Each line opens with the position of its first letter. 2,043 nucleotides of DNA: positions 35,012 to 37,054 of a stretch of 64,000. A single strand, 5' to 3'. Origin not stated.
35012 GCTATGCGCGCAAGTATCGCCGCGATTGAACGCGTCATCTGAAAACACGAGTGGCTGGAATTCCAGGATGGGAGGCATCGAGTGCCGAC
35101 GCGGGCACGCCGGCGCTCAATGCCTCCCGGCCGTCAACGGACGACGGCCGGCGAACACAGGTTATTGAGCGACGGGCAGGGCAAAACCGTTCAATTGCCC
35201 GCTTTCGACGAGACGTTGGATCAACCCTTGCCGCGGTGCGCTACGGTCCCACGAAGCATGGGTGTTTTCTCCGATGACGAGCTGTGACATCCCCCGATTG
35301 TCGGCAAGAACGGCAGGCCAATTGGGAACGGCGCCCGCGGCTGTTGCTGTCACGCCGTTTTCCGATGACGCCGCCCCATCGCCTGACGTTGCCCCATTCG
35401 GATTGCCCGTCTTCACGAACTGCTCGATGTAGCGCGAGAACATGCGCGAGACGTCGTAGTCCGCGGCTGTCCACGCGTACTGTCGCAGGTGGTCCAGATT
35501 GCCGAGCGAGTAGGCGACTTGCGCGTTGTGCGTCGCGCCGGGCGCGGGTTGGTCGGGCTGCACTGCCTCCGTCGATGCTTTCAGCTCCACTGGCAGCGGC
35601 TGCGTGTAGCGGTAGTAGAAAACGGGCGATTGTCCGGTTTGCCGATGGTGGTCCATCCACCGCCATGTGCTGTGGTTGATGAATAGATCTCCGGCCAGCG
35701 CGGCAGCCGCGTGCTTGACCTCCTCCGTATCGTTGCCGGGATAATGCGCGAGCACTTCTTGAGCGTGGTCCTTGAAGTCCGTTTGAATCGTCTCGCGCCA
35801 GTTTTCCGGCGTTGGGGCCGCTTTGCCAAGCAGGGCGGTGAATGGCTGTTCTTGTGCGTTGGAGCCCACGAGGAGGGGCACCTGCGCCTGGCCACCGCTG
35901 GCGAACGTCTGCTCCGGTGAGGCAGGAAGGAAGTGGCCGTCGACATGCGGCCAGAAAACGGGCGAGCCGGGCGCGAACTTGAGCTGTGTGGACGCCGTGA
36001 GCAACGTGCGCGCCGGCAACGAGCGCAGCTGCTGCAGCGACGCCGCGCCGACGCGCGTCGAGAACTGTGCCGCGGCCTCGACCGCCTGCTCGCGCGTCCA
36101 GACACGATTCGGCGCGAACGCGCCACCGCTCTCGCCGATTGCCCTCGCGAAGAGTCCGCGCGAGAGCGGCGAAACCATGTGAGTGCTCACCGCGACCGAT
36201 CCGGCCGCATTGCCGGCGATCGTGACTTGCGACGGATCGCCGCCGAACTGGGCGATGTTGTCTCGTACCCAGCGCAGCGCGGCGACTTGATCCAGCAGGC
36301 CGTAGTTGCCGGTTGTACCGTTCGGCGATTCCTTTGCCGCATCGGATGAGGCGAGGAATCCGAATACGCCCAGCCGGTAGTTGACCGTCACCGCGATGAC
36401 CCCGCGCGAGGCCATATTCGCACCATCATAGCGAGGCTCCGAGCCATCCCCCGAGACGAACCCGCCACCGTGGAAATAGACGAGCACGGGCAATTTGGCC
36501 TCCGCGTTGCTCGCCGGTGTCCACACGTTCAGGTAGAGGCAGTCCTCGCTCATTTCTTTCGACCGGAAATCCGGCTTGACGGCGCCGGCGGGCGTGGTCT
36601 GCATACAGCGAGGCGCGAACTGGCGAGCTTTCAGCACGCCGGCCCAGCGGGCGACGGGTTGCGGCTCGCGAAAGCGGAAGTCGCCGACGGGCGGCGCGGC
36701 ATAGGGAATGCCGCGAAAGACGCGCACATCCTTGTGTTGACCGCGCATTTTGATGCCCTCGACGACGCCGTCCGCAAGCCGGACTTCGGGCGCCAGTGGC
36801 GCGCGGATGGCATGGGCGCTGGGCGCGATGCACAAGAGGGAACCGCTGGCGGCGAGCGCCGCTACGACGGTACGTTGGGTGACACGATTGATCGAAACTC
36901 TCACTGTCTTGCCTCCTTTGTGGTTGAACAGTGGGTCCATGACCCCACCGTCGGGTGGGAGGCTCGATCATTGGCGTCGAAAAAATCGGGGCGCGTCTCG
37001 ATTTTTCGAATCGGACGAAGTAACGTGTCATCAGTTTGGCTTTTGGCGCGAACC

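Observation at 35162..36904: Secreted cholinesterase-fold pseudoenzyme: esterase paralog 2 lacks its catalytic serine (GNAAG)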

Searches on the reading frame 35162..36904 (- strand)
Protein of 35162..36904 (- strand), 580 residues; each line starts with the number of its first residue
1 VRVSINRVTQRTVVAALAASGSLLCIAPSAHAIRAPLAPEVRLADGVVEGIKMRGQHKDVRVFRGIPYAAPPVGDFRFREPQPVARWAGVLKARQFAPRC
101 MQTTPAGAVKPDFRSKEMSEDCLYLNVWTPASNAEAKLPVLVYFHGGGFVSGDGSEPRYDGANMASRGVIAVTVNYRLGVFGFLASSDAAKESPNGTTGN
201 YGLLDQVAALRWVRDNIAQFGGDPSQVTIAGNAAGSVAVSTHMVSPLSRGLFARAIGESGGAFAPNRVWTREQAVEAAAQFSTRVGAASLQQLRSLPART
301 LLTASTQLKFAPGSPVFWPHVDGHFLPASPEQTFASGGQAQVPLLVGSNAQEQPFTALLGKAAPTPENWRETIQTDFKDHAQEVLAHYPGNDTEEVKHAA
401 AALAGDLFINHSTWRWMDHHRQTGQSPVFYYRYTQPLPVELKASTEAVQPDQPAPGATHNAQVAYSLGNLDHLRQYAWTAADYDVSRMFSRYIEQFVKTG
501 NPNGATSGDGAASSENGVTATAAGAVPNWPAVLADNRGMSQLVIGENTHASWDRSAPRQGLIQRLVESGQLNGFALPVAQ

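Call 7: search_protein_families(library=pfam, proteins=[window:35162-36904:-])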
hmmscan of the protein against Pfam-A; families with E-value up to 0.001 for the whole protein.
window:35162-36904:- (580 aa): 3 families
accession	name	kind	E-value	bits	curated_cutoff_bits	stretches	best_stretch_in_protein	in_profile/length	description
PF00135.34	COesterase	-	2.1e-118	397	27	1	39-532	3-486/515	Carboxylesterase family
PF07859.19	Abhydrolase_3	-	3.2e-09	37.3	25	0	141-178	1-39/210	alpha/beta hydrolase fold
PF20434.5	BD-FAE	-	5.7e-09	36.2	26.8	1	126-236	2-100/215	BD-FAE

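Call 8: search_protein_families(library=ncbifam, proteins=[window:35162-36904:-])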
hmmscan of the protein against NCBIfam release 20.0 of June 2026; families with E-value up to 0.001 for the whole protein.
window:35162-36904:- (580 aa): 4 families
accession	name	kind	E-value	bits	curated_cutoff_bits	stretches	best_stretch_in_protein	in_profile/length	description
NF058653.1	LipP1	equivalog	8.3e-13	47.8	350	1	123-236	58-155/300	LipP1 family hormone-sensitive lipase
NF052354.1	EstLipQMycob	equivalog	8.7e-09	34.5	700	1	125-239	151-252/418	esterase LipQ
NF033149.0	CHL_hydrolase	equivalog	3.1e-06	26.3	500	1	92-236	31-159/310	chloramphenicol hydrolase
NF058651.1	GESAG_HSLs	subfamily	0.00028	20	430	1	126-236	57-147/296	GESAG motif subfamily hormone-sensitive lipase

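Call 9: find_homologous_proteins(query=window:35162-36904:-, max_evalue=1e-30)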
Query window:35162-36904:- (580 aa): 8000 proteins with E <= 1e-30 among 8000 candidates; the best 120 are listed.
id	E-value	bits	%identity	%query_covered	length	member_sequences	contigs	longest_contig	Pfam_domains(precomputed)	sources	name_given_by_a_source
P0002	0.0e+0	1305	99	100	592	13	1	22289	PF00135.35,PF07859.20,PF20434.6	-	-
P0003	0.0e+0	1173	88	100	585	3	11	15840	PF00135.35,PF07859.20,PF20434.6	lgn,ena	-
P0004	0.0e+0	1144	87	100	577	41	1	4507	PF00135.35,PF07859.20,PF20434.6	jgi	-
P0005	0.0e+0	1141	90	94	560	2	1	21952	PF00135.35,PF07859.20,PF20434.6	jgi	jgi:para-nitrobenzyl esterase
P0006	0.0e+0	1031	79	100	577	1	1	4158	PF00135.35,PF07859.20,PF20434.6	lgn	-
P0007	2.1e-283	959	75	98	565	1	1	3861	PF00135.35,PF07859.20,PF20434.6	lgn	-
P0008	2.4e-260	883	70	94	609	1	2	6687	PF00135.35,PF07859.20,PF20434.6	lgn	-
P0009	9.4e-260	881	70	93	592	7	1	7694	PF00135.35,PF07859.20,PF20434.6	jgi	jgi:para-nitrobenzyl esterase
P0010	8.1e-259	878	70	95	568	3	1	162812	PF00135.35,PF07859.20,PF20434.6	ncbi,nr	ncbi:carboxylesterase family protein [Trinickia caryophylli]|nr:carboxylesterase family protein [Tri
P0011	7.4e-258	875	66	98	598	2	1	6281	PF00135.35,PF07859.20,PF20434.6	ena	-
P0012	7.8e-256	868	67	97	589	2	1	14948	PF00135.35,PF07859.20,PF20434.6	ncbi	ncbi:MAG: carboxylesterase/lipase family protein [Trinickia sp.]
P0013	1.1e-254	865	65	98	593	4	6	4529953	PF00135.35,PF07859.20,PF20434.6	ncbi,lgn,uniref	ncbi:carboxylesterase family protein [Trinickia sp. NRRL B-1857]|uniref:carboxylesterase/lipase fami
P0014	1.5e-253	861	68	93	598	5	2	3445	PF00135.35,PF07859.20,PF20434.6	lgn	-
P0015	7.3e-253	859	71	92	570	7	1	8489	PF00135.35,PF07859.20,PF20434.6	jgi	jgi:para-nitrobenzyl esterase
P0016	1.3e-251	855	67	98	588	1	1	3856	PF00135.35,PF07859.20,PF20434.6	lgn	-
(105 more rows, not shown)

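Call 12: list_cluster_members(proteins=[P0002, P0003, P0005])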
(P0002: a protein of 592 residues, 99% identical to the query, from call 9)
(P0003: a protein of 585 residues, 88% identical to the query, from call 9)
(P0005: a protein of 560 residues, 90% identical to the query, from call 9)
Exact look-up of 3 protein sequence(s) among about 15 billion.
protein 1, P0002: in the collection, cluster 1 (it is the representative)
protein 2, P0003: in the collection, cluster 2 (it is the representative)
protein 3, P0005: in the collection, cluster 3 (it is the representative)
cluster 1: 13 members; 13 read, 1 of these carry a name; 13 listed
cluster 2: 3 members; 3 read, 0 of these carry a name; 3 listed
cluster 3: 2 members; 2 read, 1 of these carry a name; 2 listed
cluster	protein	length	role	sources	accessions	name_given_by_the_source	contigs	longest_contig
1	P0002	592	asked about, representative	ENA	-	-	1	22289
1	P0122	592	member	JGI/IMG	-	para-nitrobenzyl esterase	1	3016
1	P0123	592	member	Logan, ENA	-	-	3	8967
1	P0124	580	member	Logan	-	-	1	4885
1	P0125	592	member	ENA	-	-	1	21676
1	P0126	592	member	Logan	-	-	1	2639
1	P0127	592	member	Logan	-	-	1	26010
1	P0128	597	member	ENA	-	-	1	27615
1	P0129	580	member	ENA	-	-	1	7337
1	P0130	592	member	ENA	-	-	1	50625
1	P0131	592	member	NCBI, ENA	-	-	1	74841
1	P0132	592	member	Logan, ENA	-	-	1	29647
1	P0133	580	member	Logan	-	-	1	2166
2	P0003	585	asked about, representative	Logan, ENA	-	-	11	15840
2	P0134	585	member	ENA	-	-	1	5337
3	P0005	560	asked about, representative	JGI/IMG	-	para-nitrobenzyl esterase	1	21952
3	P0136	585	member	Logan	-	-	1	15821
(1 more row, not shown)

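Call 17: find_encoding_contigs(protein=P0127, flank=6000, max_places=2)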
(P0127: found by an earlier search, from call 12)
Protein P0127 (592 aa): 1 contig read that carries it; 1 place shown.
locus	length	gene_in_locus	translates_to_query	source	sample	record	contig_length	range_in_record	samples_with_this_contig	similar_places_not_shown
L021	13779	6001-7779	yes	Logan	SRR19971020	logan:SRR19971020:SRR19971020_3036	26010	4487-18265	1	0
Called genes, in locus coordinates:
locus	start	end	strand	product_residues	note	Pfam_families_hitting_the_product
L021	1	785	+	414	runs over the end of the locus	PF17785:PUA_3, PF10672:Methyltrans_SAM, PF02475:TRM5-TYW2_MTfase (weak), PF03602:Cons_hypoth95, PF13649:Methyltransf_25 (weak), PF13847:Methyltransf_31 (weak)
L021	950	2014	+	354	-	PF02492:cobW, PF07683:CobW_C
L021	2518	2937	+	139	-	PF21157:DksA_N, PF01258:zf-dskA_traR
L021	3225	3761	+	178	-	PF00227:Proteasome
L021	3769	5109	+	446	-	PF00493:MCM (faint), PF01078:Mg_chelatase (faint), PF00004:AAA (weak), PF07728:AAA_5 (faint), PF13401:AAA_22 (faint), PF07724:AAA_2, PF00004:AAA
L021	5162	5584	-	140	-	PF01850:PIN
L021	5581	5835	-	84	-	PF02604:PhdYeFM_antitox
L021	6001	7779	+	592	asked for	PF00135:COesterase, PF20434:BD-FAE, PF07859:Abhydrolase_3 (faint)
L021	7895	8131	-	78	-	-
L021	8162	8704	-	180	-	PF00072:Response_reg, PF02954:HTH_8, PF13556:HTH_30 (weak)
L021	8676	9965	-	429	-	PF25323:6TM_PilS, PF02518:HATPase_c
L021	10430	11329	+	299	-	PF00696:AA_kinase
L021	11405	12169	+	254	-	PF00702:Hydrolase, PF12710:HAD (weak), PF13419:HAD_2 (weak)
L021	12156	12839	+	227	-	PF00440:TetR_N, PF22276:SlmA-like_C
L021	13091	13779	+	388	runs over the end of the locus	PF00561:Abhydrolase_1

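Call 18: find_encoding_contigs(protein=P0128, flank=6000, max_places=2)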
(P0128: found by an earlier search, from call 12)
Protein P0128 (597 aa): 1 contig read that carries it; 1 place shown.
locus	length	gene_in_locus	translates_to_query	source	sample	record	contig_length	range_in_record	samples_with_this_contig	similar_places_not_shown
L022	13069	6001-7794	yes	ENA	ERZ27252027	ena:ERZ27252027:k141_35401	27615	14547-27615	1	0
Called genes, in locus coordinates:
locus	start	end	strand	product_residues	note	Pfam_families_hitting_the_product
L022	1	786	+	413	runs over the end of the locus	PF17785:PUA_3, PF10672:Methyltrans_SAM, PF02475:TRM5-TYW2_MTfase (weak), PF03602:Cons_hypoth95, PF13649:Methyltransf_25 (weak), PF13847:Methyltransf_31 (weak)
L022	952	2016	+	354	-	PF02492:cobW, PF07683:CobW_C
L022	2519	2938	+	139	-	PF21157:DksA_N, PF01258:zf-dskA_traR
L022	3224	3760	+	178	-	PF00227:Proteasome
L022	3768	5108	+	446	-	PF00493:MCM (faint), PF01078:Mg_chelatase (faint), PF00004:AAA (weak), PF07728:AAA_5 (faint), PF13401:AAA_22 (faint), PF07724:AAA_2, PF00004:AAA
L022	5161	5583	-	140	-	PF01850:PIN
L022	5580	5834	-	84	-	PF02604:PhdYeFM_antitox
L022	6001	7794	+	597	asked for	PF00135:COesterase, PF20434:BD-FAE, PF07859:Abhydrolase_3 (faint)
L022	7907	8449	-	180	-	PF00072:Response_reg, PF02954:HTH_8, PF13556:HTH_30 (weak)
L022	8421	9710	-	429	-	PF25323:6TM_PilS, PF02518:HATPase_c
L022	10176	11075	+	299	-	PF00696:AA_kinase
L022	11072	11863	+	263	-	PF00702:Hydrolase, PF13419:HAD_2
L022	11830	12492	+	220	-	PF00440:TetR_N, PF22276:SlmA-like_C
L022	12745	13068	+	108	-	?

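Call 19: find_encoding_contigs(protein=P0003, flank=6000, max_places=3)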
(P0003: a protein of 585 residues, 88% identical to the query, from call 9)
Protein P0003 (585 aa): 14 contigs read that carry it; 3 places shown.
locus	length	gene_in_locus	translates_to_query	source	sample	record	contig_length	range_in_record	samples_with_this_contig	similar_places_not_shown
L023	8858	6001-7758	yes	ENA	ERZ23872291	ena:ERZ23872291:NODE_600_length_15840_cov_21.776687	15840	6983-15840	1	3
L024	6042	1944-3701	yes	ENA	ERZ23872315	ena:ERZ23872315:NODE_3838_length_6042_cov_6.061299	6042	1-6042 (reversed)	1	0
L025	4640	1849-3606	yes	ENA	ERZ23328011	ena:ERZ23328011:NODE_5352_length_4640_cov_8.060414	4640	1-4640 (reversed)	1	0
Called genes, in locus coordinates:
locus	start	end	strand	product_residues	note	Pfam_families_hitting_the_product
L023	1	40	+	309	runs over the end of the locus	PF02899:Phage_int_SAM_1, PF13495:Phage_int_SAM_4 (faint), PF00589:Phage_integrase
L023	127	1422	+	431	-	PF17785:PUA_3, PF10672:Methyltrans_SAM, PF02475:TRM5-TYW2_MTfase (weak), PF05175:MTS (faint), PF03602:Cons_hypoth95, PF13847:Methyltransf_31 (weak), PF13649:Methyltransf_25 (weak)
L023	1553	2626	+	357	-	PF02492:cobW, PF07683:CobW_C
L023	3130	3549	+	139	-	PF21157:DksA_N, PF01258:zf-dskA_traR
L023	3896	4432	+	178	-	PF00227:Proteasome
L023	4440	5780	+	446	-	PF00493:MCM (faint), PF00004:AAA (weak), PF07728:AAA_5 (faint), PF13401:AAA_22 (faint), PF07724:AAA_2, PF00004:AAA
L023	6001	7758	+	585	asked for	PF00135:COesterase, PF07859:Abhydrolase_3, PF20434:BD-FAE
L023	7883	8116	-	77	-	-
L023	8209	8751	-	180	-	PF00072:Response_reg, PF02954:HTH_8, PF13556:HTH_30 (weak)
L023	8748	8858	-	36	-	?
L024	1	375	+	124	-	?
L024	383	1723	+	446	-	PF00493:MCM (faint), PF00004:AAA (weak), PF07728:AAA_5 (faint), PF13401:AAA_22 (faint), PF07724:AAA_2, PF00004:AAA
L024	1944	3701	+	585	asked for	PF00135:COesterase, PF07859:Abhydrolase_3, PF20434:BD-FAE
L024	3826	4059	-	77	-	-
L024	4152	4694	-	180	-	PF00072:Response_reg, PF02954:HTH_8, PF13556:HTH_30 (weak)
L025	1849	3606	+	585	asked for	PF00135:COesterase, PF07859:Abhydrolase_3, PF20434:BD-FAE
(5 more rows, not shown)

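Call 20: find_encoding_contigs(protein=P0122, flank=3000, max_places=1)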
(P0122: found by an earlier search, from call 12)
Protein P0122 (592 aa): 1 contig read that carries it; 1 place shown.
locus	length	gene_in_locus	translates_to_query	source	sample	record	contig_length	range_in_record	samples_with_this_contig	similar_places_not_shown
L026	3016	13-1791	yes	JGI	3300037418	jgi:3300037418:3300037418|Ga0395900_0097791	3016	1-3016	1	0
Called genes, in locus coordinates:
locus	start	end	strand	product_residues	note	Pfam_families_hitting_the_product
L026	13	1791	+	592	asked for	PF00135:COesterase, PF20434:BD-FAE, PF07859:Abhydrolase_3 (faint)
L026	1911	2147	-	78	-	-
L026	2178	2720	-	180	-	PF00072:Response_reg, PF02954:HTH_8, PF13556:HTH_30 (weak)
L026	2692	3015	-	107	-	?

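Call 21: find_encoding_contigs(protein=P0004, flank=3000, max_places=1)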
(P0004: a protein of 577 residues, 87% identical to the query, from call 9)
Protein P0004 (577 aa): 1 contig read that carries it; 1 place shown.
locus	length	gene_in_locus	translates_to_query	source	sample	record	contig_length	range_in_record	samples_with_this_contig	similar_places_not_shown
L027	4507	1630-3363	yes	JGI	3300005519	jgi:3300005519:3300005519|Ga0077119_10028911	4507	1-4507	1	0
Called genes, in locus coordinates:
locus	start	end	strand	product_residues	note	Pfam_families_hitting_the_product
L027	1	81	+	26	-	?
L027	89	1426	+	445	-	PF00493:MCM (faint), PF01078:Mg_chelatase (faint), PF00004:AAA (weak), PF07728:AAA_5 (faint), PF13401:AAA_22 (faint), PF07724:AAA_2, PF00004:AAA (weak)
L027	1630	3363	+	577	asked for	PF00135:COesterase, PF20434:BD-FAE, PF07859:Abhydrolase_3 (faint)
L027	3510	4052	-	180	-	PF00072:Response_reg, PF02954:HTH_8, PF13556:HTH_30 (weak)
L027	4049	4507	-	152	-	?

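Call 22: find_encoding_contigs(protein=P0136, flank=3000, max_places=1)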
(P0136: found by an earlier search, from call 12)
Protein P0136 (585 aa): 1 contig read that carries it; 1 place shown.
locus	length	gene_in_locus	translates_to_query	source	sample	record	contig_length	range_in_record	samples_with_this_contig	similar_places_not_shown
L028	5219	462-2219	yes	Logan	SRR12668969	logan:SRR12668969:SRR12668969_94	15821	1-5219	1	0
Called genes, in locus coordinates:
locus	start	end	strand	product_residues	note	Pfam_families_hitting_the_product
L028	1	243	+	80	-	?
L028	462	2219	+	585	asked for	PF00135:COesterase, PF07859:Abhydrolase_3, PF20434:BD-FAE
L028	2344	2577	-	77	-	-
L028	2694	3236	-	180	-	PF00072:Response_reg, PF02954:HTH_8, PF13556:HTH_30 (weak)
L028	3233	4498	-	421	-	PF25323:6TM_PilS, PF02518:HATPase_c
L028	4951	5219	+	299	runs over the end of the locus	PF00696:AA_kinase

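Call 23: find_encoding_contigs(protein=P0006, flank=3000, max_places=1)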
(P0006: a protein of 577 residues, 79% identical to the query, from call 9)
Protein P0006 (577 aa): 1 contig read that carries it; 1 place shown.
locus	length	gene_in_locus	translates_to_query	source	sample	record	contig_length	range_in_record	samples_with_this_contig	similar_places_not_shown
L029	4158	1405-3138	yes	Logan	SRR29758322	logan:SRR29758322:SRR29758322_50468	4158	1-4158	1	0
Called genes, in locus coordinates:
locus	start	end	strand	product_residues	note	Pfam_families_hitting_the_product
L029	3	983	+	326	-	?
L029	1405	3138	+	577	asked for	PF00135:COesterase, PF20434:BD-FAE, PF07859:Abhydrolase_3 (faint)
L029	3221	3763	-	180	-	PF00072:Response_reg, PF02954:HTH_8, PF13556:HTH_30 (weak)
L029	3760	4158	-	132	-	?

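Call 34: search_solved_structures(query=window:35162-36904:-, show_alignments=2, max_evalue=1e-20)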
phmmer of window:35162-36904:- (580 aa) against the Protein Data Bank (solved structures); distinct sequences matched with E-value up to 1e-20: 154 (the best 60 are shown).
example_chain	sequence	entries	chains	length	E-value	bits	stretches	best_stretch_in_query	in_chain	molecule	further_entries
8s6d_A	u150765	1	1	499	1.1e-73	252.2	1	53-506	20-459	Fumonisin B1 esterase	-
1c7i_A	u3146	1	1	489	1.6e-69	238.4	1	48-504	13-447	PROTEIN (PARA-NITROBENZYL ESTERASE)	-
1qe3_A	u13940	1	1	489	6.7e-69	236.4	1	48-352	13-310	PARA-NITROBENZYL ESTERASE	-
1c7j_A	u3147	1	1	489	1.1e-68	235.7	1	48-503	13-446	PROTEIN (PARA-NITROBENZYL ESTERASE)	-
8xrz_A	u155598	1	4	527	1.4e-63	218.8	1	53-359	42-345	Carboxylic ester hydrolase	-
8wdm_A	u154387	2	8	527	3.3e-63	217.6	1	53-359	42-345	Carboxylic ester hydrolase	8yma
6emi_A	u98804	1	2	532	1.1e-62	215.9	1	45-505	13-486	Cholinesterase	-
1k4y_A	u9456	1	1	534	1.5e-60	208.9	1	51-505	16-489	LIVER CARBOXYLESTERASE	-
5hq3_A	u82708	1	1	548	1.6e-60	208.8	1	45-365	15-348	Acetylcholinesterase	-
5hq3_B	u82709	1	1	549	1.6e-60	208.8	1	45-365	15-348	Acetylcholinesterase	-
2ogs_A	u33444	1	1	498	1.6e-60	208.7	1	52-357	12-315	Thermostable carboxylesterase Est50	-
2ogt_A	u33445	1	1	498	1.8e-60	208.6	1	52-356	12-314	Thermostable carboxylesterase Est50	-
5fv4_A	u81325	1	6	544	1.7e-59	205.4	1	39-355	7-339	CARBOXYLIC ESTER HYDROLASE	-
9grb_D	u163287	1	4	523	2.1e-59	205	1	53-503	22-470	Carboxylic ester hydrolase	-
8axc_A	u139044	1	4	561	7.5e-59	203.2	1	46-504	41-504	Acylcarnitine hydrolase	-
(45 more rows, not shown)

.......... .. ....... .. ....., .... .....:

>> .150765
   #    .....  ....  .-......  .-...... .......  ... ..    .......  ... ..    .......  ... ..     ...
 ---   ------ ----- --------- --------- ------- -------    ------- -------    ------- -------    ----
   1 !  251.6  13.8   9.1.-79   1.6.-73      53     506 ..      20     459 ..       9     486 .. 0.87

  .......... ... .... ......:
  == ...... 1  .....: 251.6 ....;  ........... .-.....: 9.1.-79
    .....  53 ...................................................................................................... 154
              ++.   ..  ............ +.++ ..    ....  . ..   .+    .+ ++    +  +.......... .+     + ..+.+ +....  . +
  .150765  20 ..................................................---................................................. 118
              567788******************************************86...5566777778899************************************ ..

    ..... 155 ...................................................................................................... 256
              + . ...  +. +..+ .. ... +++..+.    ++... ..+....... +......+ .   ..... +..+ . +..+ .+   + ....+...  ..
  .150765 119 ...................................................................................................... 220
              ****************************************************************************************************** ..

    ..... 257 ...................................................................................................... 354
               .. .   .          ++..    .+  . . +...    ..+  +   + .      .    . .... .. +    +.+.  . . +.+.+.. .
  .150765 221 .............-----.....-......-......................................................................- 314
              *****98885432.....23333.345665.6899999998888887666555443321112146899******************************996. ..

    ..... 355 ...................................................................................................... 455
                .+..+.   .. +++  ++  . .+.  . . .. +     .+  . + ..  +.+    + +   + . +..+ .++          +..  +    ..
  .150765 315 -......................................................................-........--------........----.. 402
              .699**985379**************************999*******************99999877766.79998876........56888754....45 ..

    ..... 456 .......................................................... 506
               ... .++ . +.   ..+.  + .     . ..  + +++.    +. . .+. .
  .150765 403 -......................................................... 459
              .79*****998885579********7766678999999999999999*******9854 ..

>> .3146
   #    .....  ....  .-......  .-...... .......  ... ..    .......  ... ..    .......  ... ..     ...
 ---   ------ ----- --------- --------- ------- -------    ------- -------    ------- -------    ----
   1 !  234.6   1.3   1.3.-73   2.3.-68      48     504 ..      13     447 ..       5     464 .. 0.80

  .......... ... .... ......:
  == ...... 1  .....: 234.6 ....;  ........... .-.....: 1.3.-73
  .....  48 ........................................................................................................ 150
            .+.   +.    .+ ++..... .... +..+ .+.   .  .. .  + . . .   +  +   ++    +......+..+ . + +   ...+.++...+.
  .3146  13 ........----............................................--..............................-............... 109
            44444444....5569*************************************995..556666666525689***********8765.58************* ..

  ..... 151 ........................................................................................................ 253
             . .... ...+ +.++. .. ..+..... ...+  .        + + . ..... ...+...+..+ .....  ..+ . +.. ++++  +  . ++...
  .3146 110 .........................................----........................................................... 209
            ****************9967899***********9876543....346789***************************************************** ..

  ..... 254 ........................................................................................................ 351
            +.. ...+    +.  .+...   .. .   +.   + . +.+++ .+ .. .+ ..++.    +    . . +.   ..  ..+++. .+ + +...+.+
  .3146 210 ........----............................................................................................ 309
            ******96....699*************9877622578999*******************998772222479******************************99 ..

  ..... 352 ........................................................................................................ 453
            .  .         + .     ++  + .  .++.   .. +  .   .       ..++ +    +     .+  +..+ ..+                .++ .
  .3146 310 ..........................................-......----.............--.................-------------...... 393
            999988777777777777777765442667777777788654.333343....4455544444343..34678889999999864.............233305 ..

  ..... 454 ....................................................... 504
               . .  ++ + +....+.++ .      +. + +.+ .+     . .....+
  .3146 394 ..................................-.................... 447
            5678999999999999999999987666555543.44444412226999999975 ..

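Call 59: search_protein_representatives(protein=window:35162-36904:-)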
Query: 580 residues. Proteins with E-value up to 0.001 (for the whole library): 58011; up to 1e-10: 33972; up to 1e-30: 14508. The best 150 are listed.
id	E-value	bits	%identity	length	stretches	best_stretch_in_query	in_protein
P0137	5.5e-249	844.2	39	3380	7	55-261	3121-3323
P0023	1.0e-228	777.2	63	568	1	5-574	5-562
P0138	5.0e-192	656.1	36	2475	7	45-395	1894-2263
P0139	9.0e-176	602.5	35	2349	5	28-509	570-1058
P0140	4.0e-172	590.4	37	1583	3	41-505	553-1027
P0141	2.7e-148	511.8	44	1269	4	61-303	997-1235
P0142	1.0e-145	503.2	48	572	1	6-567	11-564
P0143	2.6e-136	472.2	46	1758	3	36-268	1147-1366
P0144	5.0e-135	467.9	46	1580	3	39-337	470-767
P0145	7.2e-133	460.8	55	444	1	113-564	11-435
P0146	8.0e-129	447.5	41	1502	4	41-262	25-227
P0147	1.3e-128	446.8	49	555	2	23-439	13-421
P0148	1.0e-125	437.2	43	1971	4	60-269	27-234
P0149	2.5e-125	435.9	47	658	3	40-266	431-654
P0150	2.7e-124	432.5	47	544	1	37-512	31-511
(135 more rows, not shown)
